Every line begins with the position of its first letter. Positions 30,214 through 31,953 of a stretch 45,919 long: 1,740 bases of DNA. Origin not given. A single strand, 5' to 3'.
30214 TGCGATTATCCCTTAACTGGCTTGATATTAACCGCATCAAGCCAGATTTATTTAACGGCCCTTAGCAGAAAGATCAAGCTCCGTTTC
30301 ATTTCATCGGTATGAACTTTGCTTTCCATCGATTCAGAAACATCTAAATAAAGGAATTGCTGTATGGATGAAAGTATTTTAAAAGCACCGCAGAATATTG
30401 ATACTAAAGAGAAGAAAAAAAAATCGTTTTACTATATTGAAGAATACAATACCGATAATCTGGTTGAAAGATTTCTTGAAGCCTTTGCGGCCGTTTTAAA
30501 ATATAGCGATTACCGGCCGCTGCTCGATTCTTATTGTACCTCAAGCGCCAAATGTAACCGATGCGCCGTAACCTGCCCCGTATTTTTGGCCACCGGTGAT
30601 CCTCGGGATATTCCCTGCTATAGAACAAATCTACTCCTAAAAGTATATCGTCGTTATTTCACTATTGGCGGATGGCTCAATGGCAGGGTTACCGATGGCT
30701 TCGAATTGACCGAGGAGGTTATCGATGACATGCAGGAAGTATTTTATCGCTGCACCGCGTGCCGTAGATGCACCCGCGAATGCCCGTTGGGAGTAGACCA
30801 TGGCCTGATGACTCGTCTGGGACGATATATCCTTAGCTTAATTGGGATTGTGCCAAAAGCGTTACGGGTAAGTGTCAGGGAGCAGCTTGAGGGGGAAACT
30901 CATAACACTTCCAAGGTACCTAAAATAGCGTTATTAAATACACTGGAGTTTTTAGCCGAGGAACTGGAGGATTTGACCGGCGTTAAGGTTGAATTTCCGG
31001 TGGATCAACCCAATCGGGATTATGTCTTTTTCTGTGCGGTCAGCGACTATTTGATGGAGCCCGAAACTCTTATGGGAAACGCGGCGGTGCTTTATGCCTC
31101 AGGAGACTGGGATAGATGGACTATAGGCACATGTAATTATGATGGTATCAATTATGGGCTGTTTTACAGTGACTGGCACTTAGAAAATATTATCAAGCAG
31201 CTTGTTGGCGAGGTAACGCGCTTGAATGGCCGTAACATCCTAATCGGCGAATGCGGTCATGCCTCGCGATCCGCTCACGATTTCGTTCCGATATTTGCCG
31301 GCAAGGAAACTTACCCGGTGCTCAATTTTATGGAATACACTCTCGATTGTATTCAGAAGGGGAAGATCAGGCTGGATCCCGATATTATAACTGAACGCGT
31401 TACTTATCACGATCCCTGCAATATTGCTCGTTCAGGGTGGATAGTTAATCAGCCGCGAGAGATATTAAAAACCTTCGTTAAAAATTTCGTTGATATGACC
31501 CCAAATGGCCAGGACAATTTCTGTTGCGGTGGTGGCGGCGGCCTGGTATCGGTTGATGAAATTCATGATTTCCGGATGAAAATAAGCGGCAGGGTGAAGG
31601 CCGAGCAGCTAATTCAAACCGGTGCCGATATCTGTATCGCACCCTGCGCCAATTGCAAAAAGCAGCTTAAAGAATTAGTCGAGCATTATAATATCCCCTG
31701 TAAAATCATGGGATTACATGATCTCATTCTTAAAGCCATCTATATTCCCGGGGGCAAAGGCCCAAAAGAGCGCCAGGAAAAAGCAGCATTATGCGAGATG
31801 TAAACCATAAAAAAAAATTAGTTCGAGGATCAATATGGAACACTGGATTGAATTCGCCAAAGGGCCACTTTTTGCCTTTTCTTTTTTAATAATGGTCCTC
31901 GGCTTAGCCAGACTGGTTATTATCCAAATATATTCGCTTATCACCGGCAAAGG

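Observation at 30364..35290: DsrK-M-O-P-type transmembrane redox operon with rearranged order, a fused cytochrome, and no dsrAB/dsrC context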

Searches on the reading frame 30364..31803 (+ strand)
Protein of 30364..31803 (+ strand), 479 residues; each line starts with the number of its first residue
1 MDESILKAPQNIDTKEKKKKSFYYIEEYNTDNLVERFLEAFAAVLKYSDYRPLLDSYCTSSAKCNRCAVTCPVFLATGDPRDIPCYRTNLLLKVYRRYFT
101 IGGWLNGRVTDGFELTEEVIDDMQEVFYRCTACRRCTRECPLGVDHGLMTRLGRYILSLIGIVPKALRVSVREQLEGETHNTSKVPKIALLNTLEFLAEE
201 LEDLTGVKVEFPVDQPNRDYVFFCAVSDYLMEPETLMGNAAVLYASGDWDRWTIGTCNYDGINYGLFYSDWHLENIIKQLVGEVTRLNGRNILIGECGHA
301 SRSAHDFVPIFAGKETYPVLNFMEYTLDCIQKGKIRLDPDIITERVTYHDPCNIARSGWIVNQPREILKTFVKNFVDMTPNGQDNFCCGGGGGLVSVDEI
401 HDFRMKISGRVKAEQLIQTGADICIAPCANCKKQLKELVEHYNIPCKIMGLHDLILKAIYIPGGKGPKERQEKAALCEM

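Call 4: search_protein_families(library=pfam, proteins=[window:30364-31803:+], max_evalue=0.01)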
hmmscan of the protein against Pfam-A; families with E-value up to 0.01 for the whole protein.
window:30364-31803:+ (479 aa): 4 families
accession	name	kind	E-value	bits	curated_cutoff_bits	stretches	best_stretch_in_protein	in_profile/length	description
PF02754.22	CCG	-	2.9e-12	46.9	20.6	1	346-436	1-85/85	Cysteine-rich domain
PF13183.11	Fer4_8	-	1.7e-08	35.3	27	1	63-144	7-68/68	4Fe-4S dicluster domain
PF13534.11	Fer4_17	-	7.1e-06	26.9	22.2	1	63-145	4-61/61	4Fe-4S dicluster domain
PF12838.12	Fer4_7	-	0.0024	18.7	27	1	63-144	4-52/52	4Fe-4S dicluster domain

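Call 16: search_solved_structures(query=window:30364-31803:+, max_evalue=0.01, show_alignments=2)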
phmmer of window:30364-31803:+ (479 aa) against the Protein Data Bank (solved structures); distinct sequences matched with E-value up to 0.01: 1.
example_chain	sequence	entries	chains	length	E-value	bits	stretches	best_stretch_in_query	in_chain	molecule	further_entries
9ojn_A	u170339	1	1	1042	5e-09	38.5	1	344-436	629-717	Iron-sulfur-binding reductase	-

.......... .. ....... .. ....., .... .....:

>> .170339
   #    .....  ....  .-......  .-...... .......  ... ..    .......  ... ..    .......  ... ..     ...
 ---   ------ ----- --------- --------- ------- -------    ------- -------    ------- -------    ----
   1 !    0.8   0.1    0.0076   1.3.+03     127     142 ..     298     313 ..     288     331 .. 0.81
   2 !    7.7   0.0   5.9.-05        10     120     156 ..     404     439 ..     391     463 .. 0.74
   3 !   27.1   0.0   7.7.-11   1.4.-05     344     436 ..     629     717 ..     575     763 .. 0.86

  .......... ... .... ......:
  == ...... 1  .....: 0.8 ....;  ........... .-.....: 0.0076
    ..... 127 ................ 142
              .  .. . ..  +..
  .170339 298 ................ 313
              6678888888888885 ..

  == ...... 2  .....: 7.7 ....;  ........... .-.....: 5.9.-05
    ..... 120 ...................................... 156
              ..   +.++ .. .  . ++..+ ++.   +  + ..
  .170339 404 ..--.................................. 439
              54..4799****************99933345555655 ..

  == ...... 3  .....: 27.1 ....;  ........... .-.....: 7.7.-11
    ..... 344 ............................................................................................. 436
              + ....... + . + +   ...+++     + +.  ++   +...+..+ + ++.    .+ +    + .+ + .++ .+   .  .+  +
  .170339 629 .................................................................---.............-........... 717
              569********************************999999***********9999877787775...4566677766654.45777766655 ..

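Call 20: search_protein_families(library=ncbifam, proteins=[window:30364-31803:+], max_evalue=0.01)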
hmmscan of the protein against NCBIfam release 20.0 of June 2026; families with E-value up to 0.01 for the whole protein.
window:30364-31803:+ (479 aa): 10 families
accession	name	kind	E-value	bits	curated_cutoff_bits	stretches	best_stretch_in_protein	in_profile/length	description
NF045796.1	DsrK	equivalog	2.2e-86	290.2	400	1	30-460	24-436/453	sulfate reduction electron transfer complex DsrMKJOP subunit DsrK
NF045711.1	sulf_resp_HmcF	equivalog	7.8e-64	216.1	750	1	53-462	54-452/457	sulfate respiration complex iron-sulfur protein HmcF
NF045724.1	ferredox_TmcB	equivalog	1.4e-56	192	735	1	50-458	32-427/430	electron transfer complex ferredoxin TmcB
NF004898.0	PRK06259.1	equivalog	4.8e-20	71.6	385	1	341-458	374-487/488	fumarate reductase (CoM/CoB) subunit TfrB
NF045670.1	quin_L_LdhH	equivalog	1.7e-12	46.5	800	1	320-454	577-704/706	L-lactate dehydrogenase (quinone) large subunit LdhH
NF008369.0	PRK11168.1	equivalog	8.5e-12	44.7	278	1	321-437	273-382/401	anaerobic glycerol-3-phosphate dehydrogenase subunit C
TIGR03379.1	glycerol3P_GlpC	equivalog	2e-08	33.4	279.9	1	329-438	278-380/397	anaerobic glycerol-3-phosphate dehydrogenase subunit GlpC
NF008434.0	PRK11274.1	equivalog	1.6e-06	27.3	333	1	60-158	24-103/409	glycolate oxidase subunit GlcF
NF049975.1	2HglutDHaseYdiJ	equivalog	0.00065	17.6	1350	0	121-145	663-687/1018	D-2-hydroxyglutarate dehydrogenase YdiJ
NF045663.1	diclust_near_Sec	equivalog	0.0011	17.1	530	1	343-436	533-619/759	pyridine nucleotide-disulfide oxidoreductase/dicluster-binding protein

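Call 51: search_protein_representatives(protein=window:30364-31803:+)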
Query: 479 residues. Proteins with E-value up to 0.001 (for the whole library): 4428; up to 1e-10: 1368; up to 1e-30: 164. The best 150 are listed.
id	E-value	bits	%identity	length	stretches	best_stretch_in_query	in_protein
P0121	1.2e-143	495.8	83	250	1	70-315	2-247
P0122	2.7e-131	455.0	46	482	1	22-467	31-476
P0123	3.5e-128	444.7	74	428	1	74-327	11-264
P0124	3.3e-122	425.0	55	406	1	20-384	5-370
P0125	6.0e-122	424.2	46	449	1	18-459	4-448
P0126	2.8e-119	415.4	43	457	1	35-461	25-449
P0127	1.8e-114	399.5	54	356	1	7-348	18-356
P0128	1.5e-105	370.1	43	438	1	48-459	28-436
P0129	1.7e-97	343.5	39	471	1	32-459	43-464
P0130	8.6e-96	337.9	57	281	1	204-469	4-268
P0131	1.7e-93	330.3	40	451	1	31-459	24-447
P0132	4.8e-93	328.8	55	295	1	9-287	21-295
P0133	6.3e-91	321.9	38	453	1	42-464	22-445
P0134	3.1e-88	313.0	38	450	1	56-459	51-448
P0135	3.4e-87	309.6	65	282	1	17-216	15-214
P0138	6.9e-82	292.0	36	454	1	39-460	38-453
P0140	3.3e-74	266.7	37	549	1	54-462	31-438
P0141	9.2e-73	262.0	34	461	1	47-459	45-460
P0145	4.5e-67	243.2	36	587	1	62-464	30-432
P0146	7.9e-67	242.4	36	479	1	58-463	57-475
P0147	6.7e-65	236.0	32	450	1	54-463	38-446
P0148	2.1e-63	231.1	34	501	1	29-460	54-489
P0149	3.4e-63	230.4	34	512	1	53-467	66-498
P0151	2.4e-61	224.3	32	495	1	55-460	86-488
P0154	1.9e-58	214.7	34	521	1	30-458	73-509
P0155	2.1e-58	214.6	32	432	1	38-456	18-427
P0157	1.8e-57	211.5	34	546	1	46-465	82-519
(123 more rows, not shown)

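Call 52: search_protein_families(library=ncbifam, proteins=[P0122, P0125, P0126, P0128, P0129, P0131, P0133, P0134, P0138, P0140], max_evalue=1e-40)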
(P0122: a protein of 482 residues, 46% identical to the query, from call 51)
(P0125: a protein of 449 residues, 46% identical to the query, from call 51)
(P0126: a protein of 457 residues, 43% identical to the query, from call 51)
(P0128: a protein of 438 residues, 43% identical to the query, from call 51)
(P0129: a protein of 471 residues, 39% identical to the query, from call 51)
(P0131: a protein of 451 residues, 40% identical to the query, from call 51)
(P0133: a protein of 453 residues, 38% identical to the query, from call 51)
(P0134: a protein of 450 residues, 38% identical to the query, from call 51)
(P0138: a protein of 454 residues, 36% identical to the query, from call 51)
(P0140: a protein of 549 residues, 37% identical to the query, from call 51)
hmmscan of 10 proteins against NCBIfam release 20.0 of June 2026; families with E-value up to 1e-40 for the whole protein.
P0122 (482 aa): 3 families
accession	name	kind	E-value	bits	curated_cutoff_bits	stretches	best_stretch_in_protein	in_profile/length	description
NF045796.1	DsrK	equivalog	5.2e-101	338.5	400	1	52-472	33-439/453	sulfate reduction electron transfer complex DsrMKJOP subunit DsrK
NF045711.1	sulf_resp_HmcF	equivalog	1.1e-61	209.1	750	1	59-459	51-440/457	sulfate respiration complex iron-sulfur protein HmcF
NF045724.1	ferredox_TmcB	equivalog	6.2e-60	203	735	1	62-466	35-426/430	electron transfer complex ferredoxin TmcB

P0125 (449 aa): 3 families
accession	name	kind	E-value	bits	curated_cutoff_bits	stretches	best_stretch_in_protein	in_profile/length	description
NF045796.1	DsrK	equivalog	1.2e-77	261.4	400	1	32-447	37-434/453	sulfate reduction electron transfer complex DsrMKJOP subunit DsrK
NF045724.1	ferredox_TmcB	equivalog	2.2e-53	181.4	735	1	25-446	22-426/430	electron transfer complex ferredoxin TmcB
NF045711.1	sulf_resp_HmcF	equivalog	4.3e-50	170.8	750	1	39-446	54-447/457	sulfate respiration complex iron-sulfur protein HmcF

P0126 (457 aa): 1 family
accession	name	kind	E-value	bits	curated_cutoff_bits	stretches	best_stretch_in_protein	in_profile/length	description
NF045796.1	DsrK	equivalog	1.8e-64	218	400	1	44-453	45-441/453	sulfate reduction electron transfer complex DsrMKJOP subunit DsrK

P0128 (438 aa): 3 families
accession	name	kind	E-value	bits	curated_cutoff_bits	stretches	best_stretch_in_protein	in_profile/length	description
NF045796.1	DsrK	equivalog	6.5e-99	331.6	400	1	31-436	43-435/453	sulfate reduction electron transfer complex DsrMKJOP subunit DsrK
NF045711.1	sulf_resp_HmcF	equivalog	5.3e-74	249.7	750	1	9-424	36-437/457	sulfate respiration complex iron-sulfur protein HmcF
NF045724.1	ferredox_TmcB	equivalog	2.7e-67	227.2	735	1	33-433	36-425/430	electron transfer complex ferredoxin TmcB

P0129 (471 aa): 2 families
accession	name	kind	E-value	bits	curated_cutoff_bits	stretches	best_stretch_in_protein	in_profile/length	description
NF045796.1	DsrK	equivalog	2.5e-53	181.3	400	1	74-461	54-432/453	sulfate reduction electron transfer complex DsrMKJOP subunit DsrK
NF045724.1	ferredox_TmcB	equivalog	6.1e-44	150.3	735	1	132-464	97-428/430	electron transfer complex ferredoxin TmcB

P0131 (451 aa): 1 family
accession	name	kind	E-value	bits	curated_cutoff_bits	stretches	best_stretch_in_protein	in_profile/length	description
NF045796.1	DsrK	equivalog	5.4e-53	180.2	400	1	50-447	48-435/453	sulfate reduction electron transfer complex DsrMKJOP subunit DsrK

P0133 (453 aa): 3 families
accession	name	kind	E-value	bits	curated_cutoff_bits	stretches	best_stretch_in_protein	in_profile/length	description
NF045796.1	DsrK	equivalog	2.5e-105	352.7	400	1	17-449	28-444/453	sulfate reduction electron transfer complex DsrMKJOP subunit DsrK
NF045724.1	ferredox_TmcB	equivalog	1.6e-63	214.8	735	1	19-436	22-424/430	electron transfer complex ferredoxin TmcB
NF045711.1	sulf_resp_HmcF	equivalog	3e-57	194.4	750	1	15-438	38-447/457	sulfate respiration complex iron-sulfur protein HmcF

P0134 (450 aa): 3 families
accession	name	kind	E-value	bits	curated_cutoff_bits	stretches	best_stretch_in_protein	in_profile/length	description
NF045796.1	DsrK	equivalog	3.1e-135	451.3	400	1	34-450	30-437/453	sulfate reduction electron transfer complex DsrMKJOP subunit DsrK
NF045724.1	ferredox_TmcB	equivalog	2.5e-74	250.4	735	1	31-444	19-424/430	electron transfer complex ferredoxin TmcB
NF045711.1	sulf_resp_HmcF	equivalog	3e-60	204.3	750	1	44-439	49-440/457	sulfate respiration complex iron-sulfur protein HmcF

P0138 (454 aa): 3 families
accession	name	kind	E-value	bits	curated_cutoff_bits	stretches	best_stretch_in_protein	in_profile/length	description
NF045796.1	DsrK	equivalog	9e-124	413.5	400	1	43-454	35-437/453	sulfate reduction electron transfer complex DsrMKJOP subunit DsrK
NF045724.1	ferredox_TmcB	equivalog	5.9e-68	229.4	735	1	52-449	35-425/430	electron transfer complex ferredoxin TmcB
NF045711.1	sulf_resp_HmcF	equivalog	9.8e-52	176.3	750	1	51-448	53-445/457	sulfate respiration complex iron-sulfur protein HmcF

P0140 (549 aa): 3 families
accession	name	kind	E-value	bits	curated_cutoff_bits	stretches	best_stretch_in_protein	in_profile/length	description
NF045711.1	sulf_resp_HmcF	equivalog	3.3e-87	293.2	750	1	27-439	51-453/457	sulfate respiration complex iron-sulfur protein HmcF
NF045724.1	ferredox_TmcB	equivalog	5.9e-80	268.9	735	1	29-426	34-419/430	electron transfer complex ferredoxin TmcB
NF045796.1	DsrK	equivalog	7.1e-75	252.3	400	1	28-441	42-441/453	sulfate reduction electron transfer complex DsrMKJOP subunit DsrK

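Call 53: search_protein_families(library=ncbifam, proteins=[P0141, P0145, P0146, P0147, P0148, P0149, P0151, P0154, P0155, P0157], max_evalue=1e-40)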
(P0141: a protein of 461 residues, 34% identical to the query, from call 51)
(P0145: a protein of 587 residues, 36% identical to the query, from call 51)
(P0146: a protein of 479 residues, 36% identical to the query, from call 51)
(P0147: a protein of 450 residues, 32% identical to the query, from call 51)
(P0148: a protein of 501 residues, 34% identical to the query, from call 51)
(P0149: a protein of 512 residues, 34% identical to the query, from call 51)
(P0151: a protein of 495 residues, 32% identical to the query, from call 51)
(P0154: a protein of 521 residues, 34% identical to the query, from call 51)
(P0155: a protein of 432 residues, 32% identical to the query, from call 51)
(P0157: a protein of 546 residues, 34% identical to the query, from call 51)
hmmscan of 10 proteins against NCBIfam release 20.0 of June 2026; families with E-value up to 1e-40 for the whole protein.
P0141 (461 aa): 3 families
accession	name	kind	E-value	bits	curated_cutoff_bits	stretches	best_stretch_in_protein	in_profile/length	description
NF045796.1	DsrK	equivalog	5.9e-84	282.3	400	1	48-460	42-435/453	sulfate reduction electron transfer complex DsrMKJOP subunit DsrK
NF045724.1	ferredox_TmcB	equivalog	2.8e-64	217.3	735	1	40-457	28-425/430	electron transfer complex ferredoxin TmcB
NF045711.1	sulf_resp_HmcF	equivalog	4e-55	187.4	750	1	50-455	54-444/457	sulfate respiration complex iron-sulfur protein HmcF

P0145 (587 aa): 3 families
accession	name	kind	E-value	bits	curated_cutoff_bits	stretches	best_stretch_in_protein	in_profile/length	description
NF045711.1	sulf_resp_HmcF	equivalog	2.6e-88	296.8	750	1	9-432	42-454/457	sulfate respiration complex iron-sulfur protein HmcF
NF045724.1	ferredox_TmcB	equivalog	9.2e-86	288.1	735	1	7-426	20-427/430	electron transfer complex ferredoxin TmcB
NF045796.1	DsrK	equivalog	3.7e-73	246.7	400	1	5-435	25-443/453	sulfate reduction electron transfer complex DsrMKJOP subunit DsrK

P0146 (479 aa): 3 families
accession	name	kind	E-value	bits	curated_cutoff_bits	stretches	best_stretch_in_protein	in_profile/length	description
NF045796.1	DsrK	equivalog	8.2e-109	364.2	400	1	46-475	38-439/453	sulfate reduction electron transfer complex DsrMKJOP subunit DsrK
NF045711.1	sulf_resp_HmcF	equivalog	1.5e-54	185.5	750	1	56-454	58-433/457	sulfate respiration complex iron-sulfur protein HmcF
NF045724.1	ferredox_TmcB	equivalog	3.2e-53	180.8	735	1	56-467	39-424/430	electron transfer complex ferredoxin TmcB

P0147 (450 aa): 3 families
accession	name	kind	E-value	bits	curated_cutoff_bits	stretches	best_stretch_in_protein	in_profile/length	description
NF045711.1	sulf_resp_HmcF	equivalog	1.1e-95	321.1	750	1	8-449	26-456/457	sulfate respiration complex iron-sulfur protein HmcF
NF045724.1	ferredox_TmcB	equivalog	9.6e-89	297.9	735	1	16-440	13-426/430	electron transfer complex ferredoxin TmcB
NF045796.1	DsrK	equivalog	9.2e-74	248.7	400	1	40-445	47-438/453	sulfate reduction electron transfer complex DsrMKJOP subunit DsrK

P0148 (501 aa): 3 families
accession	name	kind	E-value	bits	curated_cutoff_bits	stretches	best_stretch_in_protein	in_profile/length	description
NF045796.1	DsrK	equivalog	4.4e-111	371.7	400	1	57-489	26-436/453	sulfate reduction electron transfer complex DsrMKJOP subunit DsrK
NF045724.1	ferredox_TmcB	equivalog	2.2e-53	181.4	735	1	74-484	34-420/430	electron transfer complex ferredoxin TmcB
NF045711.1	sulf_resp_HmcF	equivalog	2.8e-50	171.5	750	1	74-419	53-385/457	sulfate respiration complex iron-sulfur protein HmcF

P0149 (512 aa): 3 families
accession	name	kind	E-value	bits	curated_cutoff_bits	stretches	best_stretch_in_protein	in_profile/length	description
NF045796.1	DsrK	equivalog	4.5e-187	622.2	400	1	26-503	4-448/453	sulfate reduction electron transfer complex DsrMKJOP subunit DsrK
NF045724.1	ferredox_TmcB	equivalog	8.5e-63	212.4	735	1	65-478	34-417/430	electron transfer complex ferredoxin TmcB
NF045711.1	sulf_resp_HmcF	equivalog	1.4e-45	156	750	1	66-472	54-432/457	sulfate respiration complex iron-sulfur protein HmcF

P0151 (495 aa): 3 families
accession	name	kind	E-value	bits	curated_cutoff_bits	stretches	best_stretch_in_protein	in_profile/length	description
NF045796.1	DsrK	equivalog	4.1e-99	332.2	400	1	70-472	30-425/453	sulfate reduction electron transfer complex DsrMKJOP subunit DsrK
NF045724.1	ferredox_TmcB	equivalog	3.1e-52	177.6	735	1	84-486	35-427/430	electron transfer complex ferredoxin TmcB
NF045711.1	sulf_resp_HmcF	equivalog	8.7e-43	146.7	750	1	84-457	54-419/457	sulfate respiration complex iron-sulfur protein HmcF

P0154 (521 aa): 3 families
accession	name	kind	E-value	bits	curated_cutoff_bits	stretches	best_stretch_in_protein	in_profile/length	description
NF045796.1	DsrK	equivalog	2.5e-76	257.1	400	1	74-490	17-423/453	sulfate reduction electron transfer complex DsrMKJOP subunit DsrK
NF045724.1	ferredox_TmcB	equivalog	1.1e-53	182.4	735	1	100-511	36-429/430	electron transfer complex ferredoxin TmcB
NF045711.1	sulf_resp_HmcF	equivalog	1.4e-48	165.9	750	1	100-488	55-430/457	sulfate respiration complex iron-sulfur protein HmcF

P0155 (432 aa): 3 families
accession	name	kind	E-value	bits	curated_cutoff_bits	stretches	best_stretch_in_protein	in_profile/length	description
NF045796.1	DsrK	equivalog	6.7e-80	268.9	400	1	18-431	28-436/453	sulfate reduction electron transfer complex DsrMKJOP subunit DsrK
NF045724.1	ferredox_TmcB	equivalog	1.9e-69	234.3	735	1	17-430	20-428/430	electron transfer complex ferredoxin TmcB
NF045711.1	sulf_resp_HmcF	equivalog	9.4e-64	215.9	750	1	14-428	36-447/457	sulfate respiration complex iron-sulfur protein HmcF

P0157 (546 aa): 2 families
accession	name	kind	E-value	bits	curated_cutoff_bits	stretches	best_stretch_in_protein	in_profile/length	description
NF045796.1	DsrK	equivalog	4e-211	701.4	400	1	55-528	14-446/453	sulfate reduction electron transfer complex DsrMKJOP subunit DsrK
NF045724.1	ferredox_TmcB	equivalog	9.1e-46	156.3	735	1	86-467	36-386/430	electron transfer complex ferredoxin TmcB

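Call 55: find_encoding_contigs(protein=P0122, flank=7000, max_places=3)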
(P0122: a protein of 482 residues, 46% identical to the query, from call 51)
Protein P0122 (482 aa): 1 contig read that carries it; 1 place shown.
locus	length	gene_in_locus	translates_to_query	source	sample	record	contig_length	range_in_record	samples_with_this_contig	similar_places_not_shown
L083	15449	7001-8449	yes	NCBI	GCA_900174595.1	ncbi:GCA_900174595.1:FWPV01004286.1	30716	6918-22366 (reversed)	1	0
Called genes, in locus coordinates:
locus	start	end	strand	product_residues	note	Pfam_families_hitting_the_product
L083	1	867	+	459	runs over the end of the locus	PF13187:Fer4_9 (faint), PF13183:Fer4_8, PF13237:Fer4_10 (faint), PF13534:Fer4_17, PF02754:CCG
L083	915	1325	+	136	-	PF00072:Response_reg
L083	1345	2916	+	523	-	PF00989:PAS (faint), PF08448:PAS_4, PF13426:PAS_9, PF08448:PAS_4, PF02518:HATPase_c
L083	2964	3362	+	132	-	PF00072:Response_reg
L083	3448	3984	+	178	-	PF13183:Fer4_8, PF13187:Fer4_9 (weak), PF13534:Fer4_17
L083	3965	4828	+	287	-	PF02754:CCG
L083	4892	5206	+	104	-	-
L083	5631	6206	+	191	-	-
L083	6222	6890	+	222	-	-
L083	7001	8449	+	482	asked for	PF13183:Fer4_8, PF02754:CCG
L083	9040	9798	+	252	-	PF00825:Ribonuclease_P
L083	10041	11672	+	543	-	PF14849:YidC_periplas, PF02096:60KD_IMP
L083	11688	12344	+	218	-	PF14804:Jag_N, PF13083:KH_KhpA-B, PF01424:R3H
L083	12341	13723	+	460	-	PF10396:TrmE_N, PF12631:MnmE_helical, PF00350:Dynamin_N (faint), PF01926:MMR_HSR1, PF02421:FeoB_N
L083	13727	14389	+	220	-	PF02527:GidB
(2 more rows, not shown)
